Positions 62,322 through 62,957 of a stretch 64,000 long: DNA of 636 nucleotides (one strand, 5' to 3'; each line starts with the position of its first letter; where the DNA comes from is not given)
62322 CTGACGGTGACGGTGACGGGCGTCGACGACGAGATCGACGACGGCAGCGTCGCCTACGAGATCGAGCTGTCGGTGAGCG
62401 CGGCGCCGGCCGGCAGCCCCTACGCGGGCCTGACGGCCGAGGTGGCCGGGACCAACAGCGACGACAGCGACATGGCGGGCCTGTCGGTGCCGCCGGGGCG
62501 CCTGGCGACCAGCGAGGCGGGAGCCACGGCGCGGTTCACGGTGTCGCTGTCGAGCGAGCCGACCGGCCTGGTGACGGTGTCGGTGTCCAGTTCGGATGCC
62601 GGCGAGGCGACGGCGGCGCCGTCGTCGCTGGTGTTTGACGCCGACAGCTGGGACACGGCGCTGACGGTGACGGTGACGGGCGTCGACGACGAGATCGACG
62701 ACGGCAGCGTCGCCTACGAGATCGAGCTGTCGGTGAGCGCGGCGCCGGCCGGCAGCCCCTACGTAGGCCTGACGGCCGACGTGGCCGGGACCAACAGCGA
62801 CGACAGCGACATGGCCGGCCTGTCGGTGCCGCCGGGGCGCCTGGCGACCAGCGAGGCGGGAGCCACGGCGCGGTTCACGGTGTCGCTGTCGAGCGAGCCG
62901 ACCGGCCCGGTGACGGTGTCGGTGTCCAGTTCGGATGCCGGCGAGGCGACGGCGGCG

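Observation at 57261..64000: Open-ended giant adhesin-like gene made of ~20 tandem 113-aa Calx-beta/cadherin-like repeats, most of them nearly identical at the DNA level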

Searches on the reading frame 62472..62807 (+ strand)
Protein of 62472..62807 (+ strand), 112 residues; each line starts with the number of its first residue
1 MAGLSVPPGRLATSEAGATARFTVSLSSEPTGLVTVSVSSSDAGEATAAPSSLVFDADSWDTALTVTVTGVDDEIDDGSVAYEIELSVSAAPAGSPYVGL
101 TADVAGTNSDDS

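Call 34: search_solved_structures(query=A1, max_evalue=1, show_alignments=2)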
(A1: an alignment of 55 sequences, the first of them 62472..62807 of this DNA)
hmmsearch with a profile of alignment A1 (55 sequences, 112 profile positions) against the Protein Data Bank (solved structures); distinct sequences matched with E-value up to 1: 0.

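Call 35: search_protein_families(library=pfam, alignment_id=A1, max_evalue=0.01)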
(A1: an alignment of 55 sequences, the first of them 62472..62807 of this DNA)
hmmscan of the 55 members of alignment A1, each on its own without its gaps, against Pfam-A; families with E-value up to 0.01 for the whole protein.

A. member 1, window:62472-62807:+ (112 aa): 2 families
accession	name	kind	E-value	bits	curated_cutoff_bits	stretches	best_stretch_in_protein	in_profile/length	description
PF03160.20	Calx-beta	-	0.0002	21.8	27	1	11-89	15-97/119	Calx-beta domain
PF17766.7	fn3_6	-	0.0078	16.8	26.4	0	35-73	36-74/99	Fibronectin type-III domain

B. families by the number of members that match (of 55 scanned): 5 families
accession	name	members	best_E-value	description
PF03160.20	Calx-beta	11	3.4e-05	Calx-beta domain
PF23140.1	Gp80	2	0.0082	Podophage GP4 fiber I protein gp80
PF17766.7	fn3_6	1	0.0078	Fibronectin type-III domain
PF10342.15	Kre9_KNH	1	0.0085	Kre9/KNH-like N-terminal Ig-like domain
PF24558.1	DUF7604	1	0.0093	Domain of unknown function (DUF7604)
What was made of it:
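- A single consensus unit scores only 21.8 bits against Calx-beta, below the cutoff of 27 (call 35).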

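Call 36: predict_structure(alignment_id=A1)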
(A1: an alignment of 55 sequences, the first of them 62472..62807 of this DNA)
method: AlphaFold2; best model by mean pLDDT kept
length: 112 residues; sequences in the alignment: 55
mean_pLDDT: 97.2   pTM: 0.88
mean pLDDT of the five models: 97.2, 96.1, 95.9, 95.9, 95.7
residues with pLDDT >= 90: 109; 70-90: 3; 50-70: 0; < 50: 0
segments of 3 or more residues with pLDDT < 50: none
pLDDT, mean of each block of 10 residues (from residue 1): 95 97 98 98 98 98 98 95 98 97 98 87
secondary structure, 60 per line:
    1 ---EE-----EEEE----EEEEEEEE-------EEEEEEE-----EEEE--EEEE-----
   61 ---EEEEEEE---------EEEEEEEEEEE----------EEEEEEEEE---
elements in order: E11-14 E19-26 E34-40 E46-49 E52-55 E64-70 E80-90 E101-109
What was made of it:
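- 62472..62807 (+): One representative domain (unit 16) in structural phase: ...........TNSDDS, 112 aa. The AlphaFold2 model has pLDDT 97.2 and is an all-beta sandwich of 7-8 strand segments (call 36).
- On Calx-beta domain (PF03160): The model has pLDDT 97 (call 36).
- On Periscope proteins: The domain model is a compact sandwich (call 36).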

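Call 38: fold_search(model_id=the predicted structure, library=pdb)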
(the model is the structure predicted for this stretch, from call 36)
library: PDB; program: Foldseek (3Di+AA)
matches with E <= 10: 1812; with E <= 0.001: 51
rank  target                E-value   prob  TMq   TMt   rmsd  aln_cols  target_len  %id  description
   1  1l4i_B                8.7e-05  1.00  0.69  0.44   3.1       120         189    9  Crystal Structure of the Periplasmic Chaperone SfaE (released 2002-06-12)
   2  3f65_B                8.7e-05  1.00  0.68  0.41   3.6       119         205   14  The F4 fimbrial chaperone FaeE does not self-cap its interactive surfaces (released 2009-05-19)
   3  7som_J                1.0e-04  1.00  0.62  0.13   4.6       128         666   17  Ciliary C2 central pair apparatus isolated from Chlamydomonas reinhardtii (released 2022-04-13)
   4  3sqb_C                1.2e-04  1.00  0.72  0.44   3.3       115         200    7  Structure of the major type 1 pilus subunit FimA bound to the FimC chaperone (released 2012-05-30)
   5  3jwn_C                1.5e-04  1.00  0.73  0.44   3.4       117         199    7  Complex of FimC, FimF, FimG and FimH (released 2010-06-16)
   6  1qun_I                1.6e-04  1.00  0.74  0.45   3.3       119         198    8  X-RAY STRUCTURE OF THE FIMC-FIMH CHAPERONE ADHESIN COMPLEX FROM UROPATHOGENIC E.COLI (released 1999-08-31)
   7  3sqb_A                1.8e-04  1.00  0.67  0.43   3.9       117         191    8  Structure of the major type 1 pilus subunit FimA bound to the FimC chaperone (released 2012-05-30)
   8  3dsn_A                2.1e-04  1.00  0.69  0.42   3.9       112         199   12  Crystal structure of the complex of the Caf1M chaperone with the mini-fiber of two Caf1 subunits (Caf1:Caf1), carrying (released 2009-07-14)
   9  3gew_B                2.2e-04  1.00  0.68  0.41   3.8       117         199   14  FaeE-FaeG chaperone-major pilin complex of F4 ad fimbriae (released 2009-10-20)
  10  7sqc_2A               2.3e-04  1.00  0.68  0.12   2.9       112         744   18  Ciliary C1 central pair apparatus isolated from Chlamydomonas reinhardtii (released 2022-04-13)
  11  3f6i_A                2.7e-04  1.00  0.70  0.43   3.4       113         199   15  Structure of the SeMet labeled F4 fibrial chaperone FaeE (released 2009-05-19)
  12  3dos_A                2.7e-04  1.00  0.68  0.41   4.2       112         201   11  Crystal structure of the complex of the Caf1M chaperone with the mini-fiber of two Caf1 subunits (Caf1:Caf1), carrying (released 2009-07-14)
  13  3gfu_A                2.8e-04  1.00  0.68  0.40   3.8       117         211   15  FaeE-FaeG chaperone-major pilin complex of F4 ac 5/95 fimbriae (released 2009-10-20)
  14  3gew_C                2.9e-04  1.00  0.68  0.40   3.8       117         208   15  FaeE-FaeG chaperone-major pilin complex of F4 ad fimbriae (released 2009-10-20)
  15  3f65_D                3.1e-04  1.00  0.69  0.51   3.7       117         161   15  The F4 fimbrial chaperone FaeE does not self-cap its interactive surfaces (released 2009-05-19)
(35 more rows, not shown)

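Call 63: search_protein_representatives(alignment_id=A1)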
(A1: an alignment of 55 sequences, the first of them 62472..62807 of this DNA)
Query: 55 sequences, 112 profile positions. Proteins with E-value up to 0.001 (for the whole library): 30574; up to 1e-10: 20825; up to 1e-30: 9543. The best 150 are listed.
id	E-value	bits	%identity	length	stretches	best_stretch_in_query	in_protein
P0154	0.0e+00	5869.2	-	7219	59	5-112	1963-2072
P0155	0.0e+00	4249.8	-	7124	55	1-112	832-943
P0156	0.0e+00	4162.9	-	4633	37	2-111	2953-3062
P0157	0.0e+00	3977.6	-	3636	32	2-112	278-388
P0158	0.0e+00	3787.5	-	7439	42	1-112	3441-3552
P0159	0.0e+00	3640.3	-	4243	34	2-112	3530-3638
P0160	0.0e+00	3306.0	-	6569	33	3-112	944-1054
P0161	0.0e+00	3236.9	-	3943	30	2-112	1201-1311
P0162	0.0e+00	3211.3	-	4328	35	2-111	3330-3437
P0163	0.0e+00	3127.1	-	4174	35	2-112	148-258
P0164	0.0e+00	3126.8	-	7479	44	1-112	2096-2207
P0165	0.0e+00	2769.0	-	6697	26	1-112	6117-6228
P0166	0.0e+00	2739.8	-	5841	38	2-112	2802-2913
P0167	0.0e+00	2721.4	-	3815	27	1-111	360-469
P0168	0.0e+00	2708.8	-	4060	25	2-112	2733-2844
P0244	0.0e+00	1563.5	-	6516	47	4-112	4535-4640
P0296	0.0e+00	1365.6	-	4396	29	3-112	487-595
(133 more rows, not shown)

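Call 97: search_protein_families(library=pfam, proteins=[P0156], max_evalue=0.01)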
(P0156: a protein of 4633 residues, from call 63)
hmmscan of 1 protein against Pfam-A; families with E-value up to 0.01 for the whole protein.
P0156 (4633 aa): 2 families
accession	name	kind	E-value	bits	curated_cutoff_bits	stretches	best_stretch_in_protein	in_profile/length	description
PF20762.2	DUF6836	-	4.3e-33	114.6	24.2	0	824-856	70-102/115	Domain of unknown function (DUF6836)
PF18559.7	Exop_C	-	0.006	16.8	26.1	0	588-648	59-119/155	Galactose-binding domain-like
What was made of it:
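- On Calx-beta domain (PF03160): Only 11 of 55 related domains match at E<0.01 (call 35), and the family is not listed in the full-length scan (call 97).
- Neither Calx-beta nor Autotransporter appears (call 97), so both calls rest on sub-sequence scans.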

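Call 100: list_cluster_members(proteins=[P0156, P0154, P0244, P0296])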
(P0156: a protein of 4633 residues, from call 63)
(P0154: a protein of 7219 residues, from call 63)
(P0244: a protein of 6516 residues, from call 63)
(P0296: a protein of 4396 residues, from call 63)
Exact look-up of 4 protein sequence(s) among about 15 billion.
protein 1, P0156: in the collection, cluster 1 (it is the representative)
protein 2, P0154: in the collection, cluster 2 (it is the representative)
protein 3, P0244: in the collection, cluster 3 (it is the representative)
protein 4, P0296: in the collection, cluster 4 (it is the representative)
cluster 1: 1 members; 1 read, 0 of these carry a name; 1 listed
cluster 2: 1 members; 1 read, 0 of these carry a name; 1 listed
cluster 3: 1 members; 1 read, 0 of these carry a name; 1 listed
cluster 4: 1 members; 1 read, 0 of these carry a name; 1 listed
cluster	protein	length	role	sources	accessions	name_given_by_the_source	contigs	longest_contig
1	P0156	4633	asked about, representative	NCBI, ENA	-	-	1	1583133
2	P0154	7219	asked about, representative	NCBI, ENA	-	-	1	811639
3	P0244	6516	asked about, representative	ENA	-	-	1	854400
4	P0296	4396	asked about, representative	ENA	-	-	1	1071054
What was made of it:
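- The contig is 1.58 Mb, and related giant arrays also sit on contigs of 0.8-1.1 Mb (call 100).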
